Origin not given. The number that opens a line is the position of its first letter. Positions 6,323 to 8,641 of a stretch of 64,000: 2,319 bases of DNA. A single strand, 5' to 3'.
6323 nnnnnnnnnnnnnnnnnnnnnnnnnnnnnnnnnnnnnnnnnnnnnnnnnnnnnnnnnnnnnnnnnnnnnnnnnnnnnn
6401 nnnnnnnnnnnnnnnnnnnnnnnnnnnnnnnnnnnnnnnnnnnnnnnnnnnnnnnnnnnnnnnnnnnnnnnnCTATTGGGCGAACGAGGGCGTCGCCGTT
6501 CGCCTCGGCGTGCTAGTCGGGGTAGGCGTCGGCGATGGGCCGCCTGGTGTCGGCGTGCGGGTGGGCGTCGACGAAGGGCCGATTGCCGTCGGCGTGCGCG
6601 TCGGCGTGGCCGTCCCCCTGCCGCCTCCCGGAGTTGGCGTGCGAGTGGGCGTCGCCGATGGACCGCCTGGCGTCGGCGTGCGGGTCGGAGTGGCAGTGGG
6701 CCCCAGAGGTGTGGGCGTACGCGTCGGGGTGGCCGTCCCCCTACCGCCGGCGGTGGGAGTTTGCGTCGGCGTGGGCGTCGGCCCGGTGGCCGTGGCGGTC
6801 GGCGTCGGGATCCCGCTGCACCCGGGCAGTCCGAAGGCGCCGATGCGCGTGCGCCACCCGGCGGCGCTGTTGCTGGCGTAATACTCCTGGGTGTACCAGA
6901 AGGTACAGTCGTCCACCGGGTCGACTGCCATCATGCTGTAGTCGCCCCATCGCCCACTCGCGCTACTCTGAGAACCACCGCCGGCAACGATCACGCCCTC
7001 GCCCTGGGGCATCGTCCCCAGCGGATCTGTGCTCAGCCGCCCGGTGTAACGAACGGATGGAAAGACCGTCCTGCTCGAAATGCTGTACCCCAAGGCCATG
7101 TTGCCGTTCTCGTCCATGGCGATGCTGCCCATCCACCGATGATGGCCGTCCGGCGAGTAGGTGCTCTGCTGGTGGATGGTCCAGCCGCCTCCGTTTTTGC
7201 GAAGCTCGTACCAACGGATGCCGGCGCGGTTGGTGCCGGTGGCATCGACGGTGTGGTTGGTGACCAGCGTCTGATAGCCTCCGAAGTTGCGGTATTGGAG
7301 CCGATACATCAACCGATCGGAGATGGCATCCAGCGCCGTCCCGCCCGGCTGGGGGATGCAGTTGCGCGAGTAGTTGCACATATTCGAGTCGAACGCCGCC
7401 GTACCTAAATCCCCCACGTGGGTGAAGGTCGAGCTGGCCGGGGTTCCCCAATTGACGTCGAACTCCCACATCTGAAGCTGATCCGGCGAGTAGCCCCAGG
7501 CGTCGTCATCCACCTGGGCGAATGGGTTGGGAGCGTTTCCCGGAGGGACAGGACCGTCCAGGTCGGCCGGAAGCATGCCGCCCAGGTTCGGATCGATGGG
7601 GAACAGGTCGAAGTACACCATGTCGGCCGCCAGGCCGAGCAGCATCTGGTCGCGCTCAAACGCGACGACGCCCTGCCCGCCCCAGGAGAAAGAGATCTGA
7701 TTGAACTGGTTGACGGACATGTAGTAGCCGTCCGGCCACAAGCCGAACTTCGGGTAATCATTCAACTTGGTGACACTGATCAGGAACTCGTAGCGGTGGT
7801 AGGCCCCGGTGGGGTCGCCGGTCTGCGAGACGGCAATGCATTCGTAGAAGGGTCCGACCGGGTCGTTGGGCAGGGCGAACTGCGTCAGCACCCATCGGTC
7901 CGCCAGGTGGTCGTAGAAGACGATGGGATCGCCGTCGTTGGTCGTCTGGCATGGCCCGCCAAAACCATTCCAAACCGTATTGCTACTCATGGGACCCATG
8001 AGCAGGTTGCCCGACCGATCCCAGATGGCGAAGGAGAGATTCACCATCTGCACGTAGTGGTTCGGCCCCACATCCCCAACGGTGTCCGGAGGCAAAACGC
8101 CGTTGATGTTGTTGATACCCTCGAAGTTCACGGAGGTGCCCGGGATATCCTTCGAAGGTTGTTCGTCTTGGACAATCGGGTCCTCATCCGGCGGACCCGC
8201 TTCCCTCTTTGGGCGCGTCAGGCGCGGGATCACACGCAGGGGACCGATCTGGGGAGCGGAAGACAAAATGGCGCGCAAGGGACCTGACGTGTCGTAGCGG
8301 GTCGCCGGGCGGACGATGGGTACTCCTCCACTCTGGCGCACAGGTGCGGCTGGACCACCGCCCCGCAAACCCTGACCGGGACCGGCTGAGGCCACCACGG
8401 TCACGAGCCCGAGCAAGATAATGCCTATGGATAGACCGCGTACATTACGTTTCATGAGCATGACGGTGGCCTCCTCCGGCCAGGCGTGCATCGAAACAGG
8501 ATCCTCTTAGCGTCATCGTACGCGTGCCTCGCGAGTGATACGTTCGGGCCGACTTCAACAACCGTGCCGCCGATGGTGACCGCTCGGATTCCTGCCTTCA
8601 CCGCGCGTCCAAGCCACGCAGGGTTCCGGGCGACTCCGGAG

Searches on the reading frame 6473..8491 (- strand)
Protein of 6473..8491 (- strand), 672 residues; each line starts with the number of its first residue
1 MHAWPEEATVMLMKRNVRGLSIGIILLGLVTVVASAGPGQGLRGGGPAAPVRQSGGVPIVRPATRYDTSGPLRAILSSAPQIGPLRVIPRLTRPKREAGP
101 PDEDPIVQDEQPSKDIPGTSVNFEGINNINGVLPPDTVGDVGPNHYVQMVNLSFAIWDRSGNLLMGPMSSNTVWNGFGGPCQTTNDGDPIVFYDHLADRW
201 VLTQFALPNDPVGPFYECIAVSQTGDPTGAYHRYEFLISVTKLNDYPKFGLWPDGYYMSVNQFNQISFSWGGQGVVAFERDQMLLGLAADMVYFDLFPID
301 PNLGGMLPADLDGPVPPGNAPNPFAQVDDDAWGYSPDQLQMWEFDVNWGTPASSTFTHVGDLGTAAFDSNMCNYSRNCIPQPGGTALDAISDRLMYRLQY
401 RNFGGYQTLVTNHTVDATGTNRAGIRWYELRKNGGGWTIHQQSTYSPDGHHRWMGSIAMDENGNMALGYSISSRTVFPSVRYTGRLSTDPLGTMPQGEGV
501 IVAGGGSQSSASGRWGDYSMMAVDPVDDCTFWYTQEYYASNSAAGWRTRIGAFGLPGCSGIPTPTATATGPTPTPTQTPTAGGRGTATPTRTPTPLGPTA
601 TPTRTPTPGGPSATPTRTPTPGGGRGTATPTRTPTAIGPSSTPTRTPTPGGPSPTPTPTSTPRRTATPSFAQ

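Call 16: search_protein_families(library=pfam, proteins=[window:6473-8491:-], max_evalue=1)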
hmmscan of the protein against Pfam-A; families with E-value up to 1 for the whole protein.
window:6473-8491:- (672 aa): 0 families

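Call 34: find_homologous_proteins(query=window:6473-8491:-)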
Query window:6473-8491:- (672 aa): 7999 proteins with E <= 0.001 among 8000 candidates; the best 120 are listed.
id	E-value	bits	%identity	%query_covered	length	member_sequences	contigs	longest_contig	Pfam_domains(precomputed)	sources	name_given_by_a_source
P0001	0.0e+0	1232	90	84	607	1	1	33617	-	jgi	jgi:hypothetical protein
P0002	0.0e+0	1169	79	82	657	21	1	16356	-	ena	-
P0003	0.0e+0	1147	75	94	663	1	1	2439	-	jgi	jgi:hypothetical protein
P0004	0.0e+0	1108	75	99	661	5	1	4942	-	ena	-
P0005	0.0e+0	1097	77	89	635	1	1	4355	-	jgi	jgi:hypothetical protein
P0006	0.0e+0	1060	75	82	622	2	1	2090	-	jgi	jgi:hypothetical protein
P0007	1.9e-251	855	69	75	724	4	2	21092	-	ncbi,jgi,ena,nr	ncbi:MAG TPA: Ig-like domain-containing protein [Anaerolineales bacterium]|nr:Ig-like domain-contain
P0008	3.2e-244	831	68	75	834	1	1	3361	PF22352.3,PF00801.27,PF02369.23,PF17957.8,PF19077.7,PF18911.7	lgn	-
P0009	4.9e-244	830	65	82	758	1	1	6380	PF17957.8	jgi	jgi:hypothetical protein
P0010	5.2e-244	830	67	75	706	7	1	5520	-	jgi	jgi:hypothetical protein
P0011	9.2e-244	829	-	-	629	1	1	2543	-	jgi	jgi:hypothetical protein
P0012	5.9e-242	823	60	87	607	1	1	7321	-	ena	-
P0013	1.1e-241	822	64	77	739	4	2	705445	PF07452.18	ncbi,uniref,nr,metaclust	ncbi:hypothetical protein ARMA_1691 [Ardenticatena maritima]|uniref:CHRD domain-containing protein n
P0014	3.4e-240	817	61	89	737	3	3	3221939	-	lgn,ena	-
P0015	1.7e-239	815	68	75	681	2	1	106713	-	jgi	jgi:hypothetical protein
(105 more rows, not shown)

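Call 35: find_encoding_contigs(protein=P0001, flank=10000, max_places=3)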
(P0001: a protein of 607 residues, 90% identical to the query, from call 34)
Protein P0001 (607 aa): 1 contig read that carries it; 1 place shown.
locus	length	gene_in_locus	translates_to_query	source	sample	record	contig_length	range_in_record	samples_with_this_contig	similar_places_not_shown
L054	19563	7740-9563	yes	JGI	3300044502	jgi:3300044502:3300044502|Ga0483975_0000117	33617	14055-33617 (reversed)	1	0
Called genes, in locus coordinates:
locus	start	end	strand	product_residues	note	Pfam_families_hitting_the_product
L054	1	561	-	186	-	PF08645:PNK3P (weak), PF00702:Hydrolase, PF13419:HAD_2 (weak), PF13242:Hydrolase_like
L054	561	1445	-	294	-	PF01370:Epimerase, PF04321:RmlD_sub_bind, PF16363:GDP_Man_Dehyd (weak)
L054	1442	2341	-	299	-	PF00483:NTP_transferase, PF12804:NTP_transf_3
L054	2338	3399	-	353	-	PF01073:3Beta_HSD, PF01370:Epimerase, PF02719:Polysacc_synt_2, PF04321:RmlD_sub_bind, PF07993:NAD_binding_4, PF16363:GDP_Man_Dehyd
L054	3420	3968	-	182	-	PF00908:dTDP_sugar_isom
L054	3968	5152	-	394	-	PF00149:Metallophos (weak)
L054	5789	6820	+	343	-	-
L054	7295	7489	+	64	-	-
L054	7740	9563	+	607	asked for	-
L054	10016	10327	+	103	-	-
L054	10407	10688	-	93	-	PF13384:HTH_23, PF13551:HTH_29 (weak)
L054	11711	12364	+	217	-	-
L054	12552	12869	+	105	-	-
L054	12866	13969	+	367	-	PF01555:N6_N4_Mtase, PF18755:RAMA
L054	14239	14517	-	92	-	-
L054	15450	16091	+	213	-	PF13483:Lactamase_B_3, PF12706:Lactamase_B_2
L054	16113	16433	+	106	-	-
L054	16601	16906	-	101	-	PF09723:Zn_ribbon_8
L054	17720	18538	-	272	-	PF01988:VIT1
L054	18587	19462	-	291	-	PF00892:EamA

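Call 36: find_encoding_contigs(protein=P0002, flank=10000, max_places=3)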
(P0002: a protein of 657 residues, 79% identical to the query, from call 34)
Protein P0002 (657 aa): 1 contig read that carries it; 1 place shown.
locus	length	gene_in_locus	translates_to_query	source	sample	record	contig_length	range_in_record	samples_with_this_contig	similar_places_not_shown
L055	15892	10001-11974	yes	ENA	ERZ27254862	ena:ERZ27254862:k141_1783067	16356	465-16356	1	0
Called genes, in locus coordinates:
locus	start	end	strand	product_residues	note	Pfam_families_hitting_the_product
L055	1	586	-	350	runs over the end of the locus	?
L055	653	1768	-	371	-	PF02350:Epimerase_2, PF13579:Glyco_trans_4_4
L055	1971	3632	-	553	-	PF04055:Radical_SAM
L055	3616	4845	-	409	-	PF00535:Glycos_transf_2, PF10111:Glyco_tranf_2_2 (weak), PF13641:Glyco_tranf_2_3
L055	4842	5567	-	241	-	PF00132:Hexapep (weak), PF14602:Hexapep_2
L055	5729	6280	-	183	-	PF02357:NusG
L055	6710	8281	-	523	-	PF00012:HSP70, PF00072:Response_reg, PF00196:GerE, PF08281:Sigma70_r4_2 (faint)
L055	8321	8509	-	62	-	PF00012:HSP70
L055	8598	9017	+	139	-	-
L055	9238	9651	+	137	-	PF13524:Glyco_trans_1_2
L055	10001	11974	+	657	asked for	-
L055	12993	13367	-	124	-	-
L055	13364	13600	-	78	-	PF09851:SHOCT (weak)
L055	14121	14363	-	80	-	PF02635:DsrE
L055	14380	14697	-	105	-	PF12840:HTH_20, PF01022:HTH_5, PF12802:MarR_2 (weak), PF13412:HTH_24 (weak)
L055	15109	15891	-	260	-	?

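Call 58: search_protein_families(library=pfam, proteins=[L055:12993-13367:-, L055:15109-15891:-, L054:10016-10327:+], max_evalue=0.01)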
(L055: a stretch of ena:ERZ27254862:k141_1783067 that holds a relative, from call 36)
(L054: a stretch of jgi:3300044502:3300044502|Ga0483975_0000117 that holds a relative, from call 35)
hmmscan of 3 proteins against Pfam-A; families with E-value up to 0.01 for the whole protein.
L055:12993-13367:- (124 aa): 1 family
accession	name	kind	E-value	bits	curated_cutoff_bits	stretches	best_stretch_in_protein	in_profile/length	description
PF09851.14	SHOCT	-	0.00023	21.2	27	1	96-122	1-27/28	Short C-terminal domain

L055:15109-15891:- (260 aa): 1 family
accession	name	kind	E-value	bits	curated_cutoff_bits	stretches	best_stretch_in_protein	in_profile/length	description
PF01699.29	Na_Ca_ex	-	6.2e-30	104.6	24.9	2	118-254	3-147/151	Sodium/calcium exchanger protein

L054:10016-10327:+ (103 aa): 0 families
